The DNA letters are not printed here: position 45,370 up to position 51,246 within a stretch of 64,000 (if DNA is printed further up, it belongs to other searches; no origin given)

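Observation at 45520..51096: Giant 1858-aa single-gene helicase-nuclease with the Hhe defence-system architecture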

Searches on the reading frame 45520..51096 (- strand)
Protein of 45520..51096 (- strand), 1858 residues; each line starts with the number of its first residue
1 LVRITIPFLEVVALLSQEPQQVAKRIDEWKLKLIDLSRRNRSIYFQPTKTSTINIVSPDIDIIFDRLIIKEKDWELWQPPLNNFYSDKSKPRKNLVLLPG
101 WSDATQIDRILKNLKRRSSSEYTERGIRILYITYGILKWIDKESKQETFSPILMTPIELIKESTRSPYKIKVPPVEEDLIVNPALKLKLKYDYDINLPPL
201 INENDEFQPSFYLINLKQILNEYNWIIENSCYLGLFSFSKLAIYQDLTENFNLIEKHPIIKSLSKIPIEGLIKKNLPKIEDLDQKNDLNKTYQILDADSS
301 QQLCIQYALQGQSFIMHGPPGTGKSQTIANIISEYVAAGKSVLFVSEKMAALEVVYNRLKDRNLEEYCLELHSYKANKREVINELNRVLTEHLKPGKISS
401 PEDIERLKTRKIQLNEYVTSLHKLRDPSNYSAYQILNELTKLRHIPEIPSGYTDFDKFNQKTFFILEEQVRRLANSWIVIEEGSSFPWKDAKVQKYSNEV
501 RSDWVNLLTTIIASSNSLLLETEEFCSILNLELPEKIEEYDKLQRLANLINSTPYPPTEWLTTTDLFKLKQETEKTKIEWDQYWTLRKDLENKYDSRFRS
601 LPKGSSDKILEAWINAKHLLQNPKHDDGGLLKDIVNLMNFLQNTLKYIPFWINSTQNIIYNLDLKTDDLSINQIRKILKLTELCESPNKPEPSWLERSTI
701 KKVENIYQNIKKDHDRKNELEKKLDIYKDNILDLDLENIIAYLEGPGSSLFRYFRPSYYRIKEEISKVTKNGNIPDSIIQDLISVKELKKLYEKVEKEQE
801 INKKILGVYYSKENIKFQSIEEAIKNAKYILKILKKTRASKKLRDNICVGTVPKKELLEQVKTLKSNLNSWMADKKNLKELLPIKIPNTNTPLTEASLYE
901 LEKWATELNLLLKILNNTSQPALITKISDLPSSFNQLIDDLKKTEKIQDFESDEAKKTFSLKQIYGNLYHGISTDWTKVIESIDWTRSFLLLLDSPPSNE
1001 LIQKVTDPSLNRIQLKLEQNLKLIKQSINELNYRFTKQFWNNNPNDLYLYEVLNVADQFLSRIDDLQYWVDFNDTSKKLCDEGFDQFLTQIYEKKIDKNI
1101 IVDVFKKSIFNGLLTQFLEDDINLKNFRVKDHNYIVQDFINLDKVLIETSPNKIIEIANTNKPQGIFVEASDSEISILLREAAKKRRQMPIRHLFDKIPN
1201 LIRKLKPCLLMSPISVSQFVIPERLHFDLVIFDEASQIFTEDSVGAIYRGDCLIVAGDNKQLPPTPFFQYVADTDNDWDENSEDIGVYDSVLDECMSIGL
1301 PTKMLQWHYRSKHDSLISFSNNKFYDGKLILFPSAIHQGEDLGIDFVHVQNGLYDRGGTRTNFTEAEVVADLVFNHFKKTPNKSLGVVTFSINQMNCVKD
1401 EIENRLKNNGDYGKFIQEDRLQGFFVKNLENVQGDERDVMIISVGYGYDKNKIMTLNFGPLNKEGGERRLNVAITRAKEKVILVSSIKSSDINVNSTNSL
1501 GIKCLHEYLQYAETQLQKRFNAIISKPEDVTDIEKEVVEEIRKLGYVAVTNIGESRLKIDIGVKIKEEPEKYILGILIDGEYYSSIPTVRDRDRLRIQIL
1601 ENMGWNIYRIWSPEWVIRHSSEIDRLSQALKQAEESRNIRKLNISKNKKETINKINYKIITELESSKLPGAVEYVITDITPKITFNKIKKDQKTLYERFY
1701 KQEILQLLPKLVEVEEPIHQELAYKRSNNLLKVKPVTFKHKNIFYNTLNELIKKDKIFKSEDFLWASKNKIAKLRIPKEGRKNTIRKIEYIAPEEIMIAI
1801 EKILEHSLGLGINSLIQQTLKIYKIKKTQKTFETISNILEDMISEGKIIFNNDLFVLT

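Call 5: search_protein_families(library=pfam, proteins=[window:45520-51096:-], max_evalue=0.1)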
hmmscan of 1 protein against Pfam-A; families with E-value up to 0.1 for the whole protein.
window:45520-51096:- (1858 aa): 13 families
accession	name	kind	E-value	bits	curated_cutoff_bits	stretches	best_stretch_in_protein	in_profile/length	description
PF13195.11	DUF4011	-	1.2e-25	90.7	22.2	1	32-189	1-158/158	Protein of unknown function (DUF4011)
PF18741.7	MTES_1575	-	9.9e-25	86.9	38.2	1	1534-1630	2-96/96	REase_MTES_1575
PF13087.12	AAA_12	-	9.9e-19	68.1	27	1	1290-1486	4-193/195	AAA domain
PF13086.12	AAA_11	-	1.5e-13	51.6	27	2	298-402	3-118/257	AAA domain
PF13245.12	AAA_19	-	1.4e-06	29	25.1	1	301-359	1-61/134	AAA domain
PF09848.15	SLFN-g3_helicase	-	1.1e-05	25.4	24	1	314-368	4-56/354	Schlafen group 3, DNA/RNA helicase domain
PF13604.12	AAA_30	-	0.00029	21.1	27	1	299-356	4-63/191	AAA domain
PF00270.35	DEAD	-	0.00071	19.8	26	1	300-385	3-92/167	DEAD/DEAH box helicase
PF01443.25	Viral_helicase1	-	0.0064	16.8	21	0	315-341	2-27/228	Viral superfamily 1 RNA helicase core domain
PF00004.35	AAA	-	0.027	15.4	21.2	0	315-347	2-29/131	ATPase family associated with various cellular activities (AAA)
PF05127.21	NAT10_TcmA_helicase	-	0.075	13.3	22.7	0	316-371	2-57/176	RNA cytidine acetyltransferase NAT10/TcmA, helicase domain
PF13401.12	AAA_22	-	0.077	13.8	27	0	312-346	6-40/130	AAA domain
PF01695.23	IstB_IS21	-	0.089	12.7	24.1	0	304-347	85-128/238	IstB-like ATP binding protein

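Call 6: search_protein_families(library=padloc, proteins=[window:45520-51096:-], max_evalue=0.1)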
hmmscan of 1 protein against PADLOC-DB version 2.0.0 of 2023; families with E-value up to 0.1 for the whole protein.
window:45520-51096:- (1858 aa): 7 families
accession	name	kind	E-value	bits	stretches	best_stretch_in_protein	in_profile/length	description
PDLC05009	PDC-S37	-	0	1312.4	3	928-1852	635-1541/1550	-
PDLC02194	Hhe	-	1.3e-156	521.2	2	1049-1621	1200-1771/1911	-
PDLC03920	MkoA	-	4.5e-27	92.8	2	1223-1514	788-1099/1112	-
PDLC03924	MkoC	-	7.2e-16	55.5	2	1304-1521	772-976/1136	-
PDLC02895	DpdJ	-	1.4e-07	26.8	1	1415-1491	387-458/2112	DpdJ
PDLC04140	mad8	-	6.6e-05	20.6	1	315-405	31-124/314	mads_8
PDLC00104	GajB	-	0.0019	15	1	1418-1487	498-565/574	UrvD helicase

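Call 7: search_protein_families(library=ncbifam, proteins=[window:45520-51096:-], max_evalue=0.1)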
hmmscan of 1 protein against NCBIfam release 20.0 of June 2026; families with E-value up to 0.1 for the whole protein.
window:45520-51096:- (1858 aa): 10 families
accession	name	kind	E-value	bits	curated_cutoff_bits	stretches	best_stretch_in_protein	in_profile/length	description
NF058533.1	antiphage_ProA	equivalog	0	1231.8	1500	3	933-1825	996-1901/1903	anti-phage protein ProA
NF042953.1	Hhe_antiphage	equivalog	1.7e-234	781.7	2000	1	106-1656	126-1705/1797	DUF4011 domain-containing anti-phage protein Hhe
TIGR00376.1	TIGR00376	hypoth_equivalog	1.2e-27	96.6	348.9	3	281-411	145-274/639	IGHMBP2 family helicase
NF040671.1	PLuB_AAA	exception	1.4e-24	85.6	999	2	1223-1486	959-1231/1256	PLuB system helicase-like protein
TIGR01448.2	helicase_RecD2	equivalog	2.8e-08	32.4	500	1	280-344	300-364/713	SF1B family DNA helicase RecD2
TIGR01447.1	recD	equivalog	1.9e-05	23.4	310.15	1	283-335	136-187/597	exodeoxyribonuclease V subunit alpha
NF005931.1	PRK07952.1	equivalog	0.00022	20.9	357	1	302-366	90-156/246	replicative helicase loader DnaC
NF038214.1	IS21_help_AAA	equivalog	0.0043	16.8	200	1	291-350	70-129/232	IS21-like element helper ATPase IstB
NF009043.0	PRK12377.1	subfamily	0.032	13.8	389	1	312-358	102-150/248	ATP-binding protein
NF006038.0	PRK08181.1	subfamily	0.069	12.4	317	0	309-347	105-143/271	transposase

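Call 16: find_homologous_proteins(query=window:45523-51096:-, max_evalue=1e-10)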
Query window:45523-51096:- (1858 aa): 7214 proteins with E <= 1e-10 among 8000 candidates; the best 120 are listed.
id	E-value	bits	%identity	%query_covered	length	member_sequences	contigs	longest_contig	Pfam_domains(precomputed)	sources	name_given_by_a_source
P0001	0.0e+0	4138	100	100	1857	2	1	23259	PF13195.12,PF13087.13,PF13086.13,PF13245.13,PF18741.8,PF09848.16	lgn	-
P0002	0.0e+0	2592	63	100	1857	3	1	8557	PF13195.12,PF13087.13,PF13086.13,PF13245.13,PF18741.8,PF09848.16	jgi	-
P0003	0.0e+0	2346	55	99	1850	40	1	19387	PF13195.12,PF13087.13,PF13086.13,PF13604.13,PF13245.13,PF18741.8,PF09848.16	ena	-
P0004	0.0e+0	2294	55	99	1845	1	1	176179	PF13195.12,PF13087.13,PF13086.13,PF13245.13,PF18741.8,PF09848.16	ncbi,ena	-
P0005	0.0e+0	2257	54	99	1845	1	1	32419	PF13195.12,PF13087.13,PF13086.13,PF13245.13,PF18741.8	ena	-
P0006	0.0e+0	2253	54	99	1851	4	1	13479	PF13195.12,PF13087.13,PF13086.13,PF13245.13,PF18741.8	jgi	jgi:hypothetical protein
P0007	0.0e+0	2247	54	99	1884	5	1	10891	PF13195.12,PF13087.13,PF13086.13,PF13245.13,PF18741.8,PF09848.16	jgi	jgi:hypothetical protein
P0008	0.0e+0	2240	54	99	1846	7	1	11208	PF13195.12,PF13087.13,PF13086.13,PF13245.13,PF18741.8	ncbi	-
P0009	0.0e+0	2229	53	99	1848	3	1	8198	PF13195.12,PF13087.13,PF13086.13,PF13245.13,PF18741.8,PF09848.16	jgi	jgi:hypothetical protein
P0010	0.0e+0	2217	54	99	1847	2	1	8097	PF13195.12,PF13087.13,PF13086.13,PF13245.13,PF18741.8,PF09848.16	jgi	-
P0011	0.0e+0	2207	54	98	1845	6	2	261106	PF13195.12,PF13087.13,PF13086.13,PF13245.13,PF18741.8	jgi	jgi:hypothetical protein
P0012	0.0e+0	2199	53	99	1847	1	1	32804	PF13195.12,PF13087.13,PF13086.13,PF13245.13,PF18741.8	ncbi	-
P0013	0.0e+0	2108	53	99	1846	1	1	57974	PF13195.12,PF13087.13,PF13086.13,PF13245.13,PF18741.8,PF09848.16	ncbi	-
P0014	0.0e+0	2078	51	99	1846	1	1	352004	PF13195.12,PF13087.13,PF13086.13,PF18741.8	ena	-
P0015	0.0e+0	2077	51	99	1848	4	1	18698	PF13195.12,PF13087.13,PF13086.13,PF13245.13,PF18741.8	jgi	jgi:superfamily I DNA and/or RNA helicase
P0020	0.0e+0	1908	47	99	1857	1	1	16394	PF13195.12,PF13087.13,PF13086.13,PF13604.13,PF13245.13,PF18741.8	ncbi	-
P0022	0.0e+0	1860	46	98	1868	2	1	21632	PF11784.14,PF13195.12,PF13087.13,PF13086.13,PF13245.13,PF18741.8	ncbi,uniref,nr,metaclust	ncbi:hypothetical protein AC482_01795 [miscellaneous Crenarchaeota group-15 archaeon DG-45]|uniref:R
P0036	0.0e+0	1796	45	99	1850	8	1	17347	PF11784.14,PF13195.12,PF13087.13,PF13086.13,PF13604.13,PF13245.13,PF18741.8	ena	-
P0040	0.0e+0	1792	44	99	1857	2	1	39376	PF11784.14,PF13195.12,PF13087.13,PF13086.13,PF13245.13,PF18741.8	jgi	jgi:hypothetical protein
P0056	0.0e+0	1656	44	99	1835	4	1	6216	PF13195.12,PF13087.13,PF13086.13,PF13245.13,PF18741.8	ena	-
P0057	0.0e+0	1642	45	98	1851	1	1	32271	PF13195.12,PF13087.13,PF13086.13,PF13604.13,PF13245.13,PF18741.8,PF09848.16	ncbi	-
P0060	0.0e+0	1630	47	84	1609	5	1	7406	PF13195.12,PF13087.13,PF13086.13,PF18741.8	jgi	jgi:hypothetical protein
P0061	0.0e+0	1630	44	99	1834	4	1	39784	PF13195.12,PF13087.13,PF13086.13,PF13245.13,PF18741.8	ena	-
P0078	0.0e+0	1399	40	98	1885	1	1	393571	PF11784.14,PF13195.12,PF13087.13,PF13086.13,PF18741.8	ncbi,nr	ncbi:MAG: DUF3320 domain-containing protein [Candidatus Bathyarchaeota archaeon]|nr:DUF3320 domain-c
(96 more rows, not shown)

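Call 17: find_encoding_contigs(protein=P0001, flank=10000, max_places=3)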
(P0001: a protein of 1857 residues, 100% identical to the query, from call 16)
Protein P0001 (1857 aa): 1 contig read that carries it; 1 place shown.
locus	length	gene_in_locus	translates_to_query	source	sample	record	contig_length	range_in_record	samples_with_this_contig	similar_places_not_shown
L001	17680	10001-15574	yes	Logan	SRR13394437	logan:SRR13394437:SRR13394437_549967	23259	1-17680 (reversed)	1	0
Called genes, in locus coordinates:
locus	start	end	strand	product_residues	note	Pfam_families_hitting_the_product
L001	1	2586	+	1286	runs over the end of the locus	PF04997:RNA_pol_Rpb1_1, PF00623:RNA_pol_Rpb1_2, PF04983:RNA_pol_Rpb1_3, PF05000:RNA_pol_Rpb1_4, PF04998:RNA_pol_Rpb1_5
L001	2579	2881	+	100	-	PF01248:Ribosomal_L7Ae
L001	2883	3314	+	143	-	PF00013:KH_1 (faint), PF07650:KH_2, PF13083:KH_KhpA-B (faint), PF07650:KH_2 (weak), PF26594:KH_NusA_2nd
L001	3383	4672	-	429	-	PF12832:MFS_1_like (weak), PF07690:MFS_1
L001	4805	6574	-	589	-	PF08439:Peptidase_M3_N, PF01432:Peptidase_M3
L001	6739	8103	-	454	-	PF19289:PmbA_TldD_3rd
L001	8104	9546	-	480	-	PF01523:PmbA_TldD_1st, PF19290:PmbA_TldD_2nd (weak), PF19289:PmbA_TldD_3rd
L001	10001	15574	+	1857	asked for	PF13195:DUF4011, PF09848:SLFN-g3_helicase (faint), PF13086:AAA_11, PF13245:AAA_19 (faint), PF13087:AAA_12, PF18741:MTES_1575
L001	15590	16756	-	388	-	-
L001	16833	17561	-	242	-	-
